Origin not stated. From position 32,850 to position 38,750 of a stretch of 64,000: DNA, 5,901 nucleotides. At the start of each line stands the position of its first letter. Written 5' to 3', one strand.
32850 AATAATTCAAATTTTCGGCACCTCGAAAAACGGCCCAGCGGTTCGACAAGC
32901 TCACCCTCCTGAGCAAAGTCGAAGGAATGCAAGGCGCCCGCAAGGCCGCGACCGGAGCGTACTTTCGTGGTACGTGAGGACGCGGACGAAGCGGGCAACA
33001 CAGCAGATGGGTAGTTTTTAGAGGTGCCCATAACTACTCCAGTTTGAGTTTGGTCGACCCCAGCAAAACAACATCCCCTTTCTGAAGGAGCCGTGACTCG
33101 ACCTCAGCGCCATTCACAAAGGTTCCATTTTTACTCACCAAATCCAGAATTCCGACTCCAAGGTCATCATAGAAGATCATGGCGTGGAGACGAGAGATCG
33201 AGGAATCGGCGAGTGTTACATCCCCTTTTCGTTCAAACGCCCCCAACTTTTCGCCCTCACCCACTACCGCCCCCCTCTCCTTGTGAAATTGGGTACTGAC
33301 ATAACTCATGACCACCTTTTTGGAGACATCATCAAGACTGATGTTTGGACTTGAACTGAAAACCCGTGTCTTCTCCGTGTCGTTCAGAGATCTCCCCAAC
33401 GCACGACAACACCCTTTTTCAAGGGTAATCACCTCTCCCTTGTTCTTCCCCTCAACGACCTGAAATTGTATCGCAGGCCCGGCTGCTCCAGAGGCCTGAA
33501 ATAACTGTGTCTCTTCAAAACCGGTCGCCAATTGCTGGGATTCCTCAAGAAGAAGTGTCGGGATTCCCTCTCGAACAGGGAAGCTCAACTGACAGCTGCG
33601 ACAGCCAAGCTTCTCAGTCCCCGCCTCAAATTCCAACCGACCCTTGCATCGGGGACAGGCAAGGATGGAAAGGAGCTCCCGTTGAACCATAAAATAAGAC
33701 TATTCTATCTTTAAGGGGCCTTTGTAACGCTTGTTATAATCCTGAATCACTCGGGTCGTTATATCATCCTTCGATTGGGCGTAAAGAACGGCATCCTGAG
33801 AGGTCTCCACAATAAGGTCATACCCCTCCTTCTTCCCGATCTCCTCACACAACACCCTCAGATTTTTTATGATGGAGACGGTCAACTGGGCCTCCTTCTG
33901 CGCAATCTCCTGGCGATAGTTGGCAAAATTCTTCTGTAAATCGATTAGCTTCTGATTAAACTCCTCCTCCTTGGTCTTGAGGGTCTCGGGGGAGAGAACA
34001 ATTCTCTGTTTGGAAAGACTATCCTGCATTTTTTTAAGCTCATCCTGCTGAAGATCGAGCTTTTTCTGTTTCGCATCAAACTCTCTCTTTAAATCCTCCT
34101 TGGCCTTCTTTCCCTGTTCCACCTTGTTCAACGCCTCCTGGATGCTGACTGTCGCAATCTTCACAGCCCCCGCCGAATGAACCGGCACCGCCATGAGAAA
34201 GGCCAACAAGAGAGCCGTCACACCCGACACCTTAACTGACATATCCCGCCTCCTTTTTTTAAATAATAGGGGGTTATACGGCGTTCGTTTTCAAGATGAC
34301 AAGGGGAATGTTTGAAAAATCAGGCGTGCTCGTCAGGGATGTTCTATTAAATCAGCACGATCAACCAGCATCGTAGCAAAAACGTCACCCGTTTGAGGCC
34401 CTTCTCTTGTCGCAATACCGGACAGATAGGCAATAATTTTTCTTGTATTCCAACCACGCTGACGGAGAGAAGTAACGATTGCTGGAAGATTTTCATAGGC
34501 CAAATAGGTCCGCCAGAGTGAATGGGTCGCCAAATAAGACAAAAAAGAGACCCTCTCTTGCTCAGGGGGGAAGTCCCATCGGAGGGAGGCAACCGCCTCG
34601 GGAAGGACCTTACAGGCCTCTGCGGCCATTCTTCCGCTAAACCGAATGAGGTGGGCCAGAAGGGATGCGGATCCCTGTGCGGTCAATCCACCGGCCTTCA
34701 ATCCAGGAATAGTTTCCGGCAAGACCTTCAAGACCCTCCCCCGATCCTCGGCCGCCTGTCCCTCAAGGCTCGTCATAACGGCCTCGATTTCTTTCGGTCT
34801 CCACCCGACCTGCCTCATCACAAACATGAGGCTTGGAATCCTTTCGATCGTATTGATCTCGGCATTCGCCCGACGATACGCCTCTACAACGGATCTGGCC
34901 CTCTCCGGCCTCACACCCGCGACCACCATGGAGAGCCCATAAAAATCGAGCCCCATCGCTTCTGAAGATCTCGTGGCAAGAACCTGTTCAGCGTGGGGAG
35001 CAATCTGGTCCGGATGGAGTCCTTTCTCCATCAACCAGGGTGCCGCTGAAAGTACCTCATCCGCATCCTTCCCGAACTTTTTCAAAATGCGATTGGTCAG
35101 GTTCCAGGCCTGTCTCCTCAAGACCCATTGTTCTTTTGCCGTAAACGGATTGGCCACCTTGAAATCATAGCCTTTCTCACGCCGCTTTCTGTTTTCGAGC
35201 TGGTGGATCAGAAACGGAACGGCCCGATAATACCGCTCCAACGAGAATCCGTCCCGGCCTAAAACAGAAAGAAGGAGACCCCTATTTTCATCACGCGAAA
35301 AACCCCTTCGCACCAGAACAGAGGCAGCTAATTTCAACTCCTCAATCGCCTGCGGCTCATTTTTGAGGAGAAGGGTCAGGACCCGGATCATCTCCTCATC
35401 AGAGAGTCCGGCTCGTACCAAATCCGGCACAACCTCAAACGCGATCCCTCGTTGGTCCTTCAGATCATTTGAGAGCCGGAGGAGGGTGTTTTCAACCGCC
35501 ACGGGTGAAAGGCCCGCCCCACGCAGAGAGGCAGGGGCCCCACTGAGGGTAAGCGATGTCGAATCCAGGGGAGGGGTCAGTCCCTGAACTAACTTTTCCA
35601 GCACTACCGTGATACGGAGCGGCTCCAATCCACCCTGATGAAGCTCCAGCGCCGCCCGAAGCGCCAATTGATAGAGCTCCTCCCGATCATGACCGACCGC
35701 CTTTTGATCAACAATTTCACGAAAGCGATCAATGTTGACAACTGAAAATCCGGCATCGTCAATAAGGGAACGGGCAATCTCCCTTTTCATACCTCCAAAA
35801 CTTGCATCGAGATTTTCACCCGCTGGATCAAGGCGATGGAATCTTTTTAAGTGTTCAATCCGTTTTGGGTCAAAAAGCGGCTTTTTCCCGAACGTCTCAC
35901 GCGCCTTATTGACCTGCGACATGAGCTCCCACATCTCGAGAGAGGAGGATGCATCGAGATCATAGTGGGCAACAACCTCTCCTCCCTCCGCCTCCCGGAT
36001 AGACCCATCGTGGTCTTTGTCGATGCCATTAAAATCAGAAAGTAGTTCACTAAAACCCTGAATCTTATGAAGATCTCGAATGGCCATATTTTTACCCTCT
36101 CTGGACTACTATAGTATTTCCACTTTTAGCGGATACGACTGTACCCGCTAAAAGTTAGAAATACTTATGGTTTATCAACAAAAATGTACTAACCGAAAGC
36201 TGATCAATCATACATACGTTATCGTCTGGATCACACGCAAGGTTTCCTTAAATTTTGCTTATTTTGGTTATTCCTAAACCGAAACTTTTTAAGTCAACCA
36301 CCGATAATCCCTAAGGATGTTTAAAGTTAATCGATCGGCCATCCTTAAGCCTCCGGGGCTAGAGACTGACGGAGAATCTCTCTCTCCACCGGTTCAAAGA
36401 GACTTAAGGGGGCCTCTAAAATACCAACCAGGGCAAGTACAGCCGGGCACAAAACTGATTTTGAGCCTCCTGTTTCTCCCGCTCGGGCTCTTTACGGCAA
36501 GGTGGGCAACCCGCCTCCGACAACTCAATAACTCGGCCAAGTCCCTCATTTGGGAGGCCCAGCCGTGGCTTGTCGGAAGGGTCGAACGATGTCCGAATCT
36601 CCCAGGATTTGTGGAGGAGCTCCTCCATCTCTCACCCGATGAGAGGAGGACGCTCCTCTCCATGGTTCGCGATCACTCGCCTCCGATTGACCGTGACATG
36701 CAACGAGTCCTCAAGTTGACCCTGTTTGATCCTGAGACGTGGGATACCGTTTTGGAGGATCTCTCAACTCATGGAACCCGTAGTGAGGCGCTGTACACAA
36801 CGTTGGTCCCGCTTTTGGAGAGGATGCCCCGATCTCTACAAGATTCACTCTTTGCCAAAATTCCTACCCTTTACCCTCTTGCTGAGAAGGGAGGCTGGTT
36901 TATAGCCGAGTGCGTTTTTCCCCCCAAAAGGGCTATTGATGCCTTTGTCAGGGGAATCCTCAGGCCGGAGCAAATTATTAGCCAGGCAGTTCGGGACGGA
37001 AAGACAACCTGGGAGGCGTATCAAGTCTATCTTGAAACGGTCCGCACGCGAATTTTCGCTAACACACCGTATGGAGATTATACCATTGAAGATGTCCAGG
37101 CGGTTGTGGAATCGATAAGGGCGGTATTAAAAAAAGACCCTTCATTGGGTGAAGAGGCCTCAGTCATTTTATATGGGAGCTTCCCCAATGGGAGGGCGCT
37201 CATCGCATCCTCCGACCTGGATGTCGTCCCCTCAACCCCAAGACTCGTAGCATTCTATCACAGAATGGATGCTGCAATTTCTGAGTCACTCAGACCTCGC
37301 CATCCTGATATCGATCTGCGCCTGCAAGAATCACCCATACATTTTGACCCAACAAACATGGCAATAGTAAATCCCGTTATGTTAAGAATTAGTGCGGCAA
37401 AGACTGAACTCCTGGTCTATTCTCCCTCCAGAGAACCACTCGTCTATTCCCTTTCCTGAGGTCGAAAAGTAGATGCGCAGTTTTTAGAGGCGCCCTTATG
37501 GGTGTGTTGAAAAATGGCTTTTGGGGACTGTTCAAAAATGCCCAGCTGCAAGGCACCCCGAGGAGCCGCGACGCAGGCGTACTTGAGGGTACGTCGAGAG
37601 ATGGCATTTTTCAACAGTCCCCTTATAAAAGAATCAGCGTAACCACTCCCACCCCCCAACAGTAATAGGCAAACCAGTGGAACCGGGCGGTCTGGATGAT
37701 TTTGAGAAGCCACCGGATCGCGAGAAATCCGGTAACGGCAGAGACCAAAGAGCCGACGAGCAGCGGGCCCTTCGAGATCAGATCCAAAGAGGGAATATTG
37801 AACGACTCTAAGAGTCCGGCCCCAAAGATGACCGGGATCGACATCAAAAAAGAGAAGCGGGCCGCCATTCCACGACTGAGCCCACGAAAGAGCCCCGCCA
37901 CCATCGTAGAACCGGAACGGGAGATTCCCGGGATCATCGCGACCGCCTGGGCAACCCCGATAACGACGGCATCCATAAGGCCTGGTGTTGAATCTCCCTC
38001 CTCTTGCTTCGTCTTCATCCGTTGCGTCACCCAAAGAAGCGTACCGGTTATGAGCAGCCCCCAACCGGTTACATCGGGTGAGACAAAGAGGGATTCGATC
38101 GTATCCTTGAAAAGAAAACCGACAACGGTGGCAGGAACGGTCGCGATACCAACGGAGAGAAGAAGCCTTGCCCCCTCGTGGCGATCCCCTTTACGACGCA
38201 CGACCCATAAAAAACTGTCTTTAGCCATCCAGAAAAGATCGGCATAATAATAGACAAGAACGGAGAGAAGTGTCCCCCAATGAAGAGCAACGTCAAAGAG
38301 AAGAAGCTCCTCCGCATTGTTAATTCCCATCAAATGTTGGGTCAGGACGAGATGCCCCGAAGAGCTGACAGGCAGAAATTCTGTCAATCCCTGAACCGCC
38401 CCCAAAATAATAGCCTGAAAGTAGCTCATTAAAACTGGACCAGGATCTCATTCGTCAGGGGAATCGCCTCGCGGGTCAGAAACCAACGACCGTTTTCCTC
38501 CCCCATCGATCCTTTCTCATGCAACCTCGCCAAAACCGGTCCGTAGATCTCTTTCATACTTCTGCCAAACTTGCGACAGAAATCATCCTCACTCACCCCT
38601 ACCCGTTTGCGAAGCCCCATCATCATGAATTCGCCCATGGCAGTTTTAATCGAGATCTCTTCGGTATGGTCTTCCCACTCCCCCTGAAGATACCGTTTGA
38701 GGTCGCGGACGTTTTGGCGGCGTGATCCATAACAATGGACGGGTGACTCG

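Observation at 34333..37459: AT-rich divergent two-gene module: EF-hand/helical-repeat protein and C-terminal-NTase protein sharing a palindromic operator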

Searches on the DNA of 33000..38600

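Call 61: search_rna_families(source=window, start=33000, end=38600, threshold=evalue, max_evalue=1)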
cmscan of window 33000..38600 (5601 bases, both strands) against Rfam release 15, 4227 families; matches with E-value up to 1: 0.
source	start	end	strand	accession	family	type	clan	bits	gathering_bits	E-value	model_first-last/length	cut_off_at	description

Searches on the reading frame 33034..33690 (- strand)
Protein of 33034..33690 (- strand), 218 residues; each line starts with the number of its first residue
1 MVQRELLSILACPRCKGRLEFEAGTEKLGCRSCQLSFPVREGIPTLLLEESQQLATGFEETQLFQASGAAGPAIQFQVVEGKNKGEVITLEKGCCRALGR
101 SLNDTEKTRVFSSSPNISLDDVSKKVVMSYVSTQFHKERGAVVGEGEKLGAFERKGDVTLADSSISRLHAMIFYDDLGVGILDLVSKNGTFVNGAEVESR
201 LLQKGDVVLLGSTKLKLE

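Call 22: search_protein_families(library=pfam, proteins=[window:33034-33690:-], max_evalue=0.001)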
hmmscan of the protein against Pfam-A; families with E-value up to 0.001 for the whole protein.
window:33034-33690:- (218 aa): 4 families
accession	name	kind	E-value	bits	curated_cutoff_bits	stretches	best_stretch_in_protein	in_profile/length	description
PF00498.31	FHA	-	7.7e-14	52.3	20.7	1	155-211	8-67/67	FHA domain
PF03966.22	Trm112p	-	9.6e-13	48.3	22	1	4-42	2-40/40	Trm112p-like protein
PF16697.10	Yop-YscD_cpl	-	7.7e-12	45.8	33.2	1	150-217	22-90/94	Inner membrane component of T3SS, cytoplasmic domain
PF22191.2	IBR_1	-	0.00038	20.7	27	1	10-37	4-31/47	IBR domain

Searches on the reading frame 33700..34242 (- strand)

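Call 22: search_protein_families(library=pfam, proteins=[window:33700-34242:-], max_evalue=0.001)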
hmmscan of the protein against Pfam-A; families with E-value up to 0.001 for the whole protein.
window:33700-34242:- (180 aa): 1 family
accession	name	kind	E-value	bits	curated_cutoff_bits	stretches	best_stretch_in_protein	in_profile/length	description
PF03938.19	OmpH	-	6.6e-26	91.6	32.4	1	28-167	1-139/141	Outer membrane protein (OmpH-like)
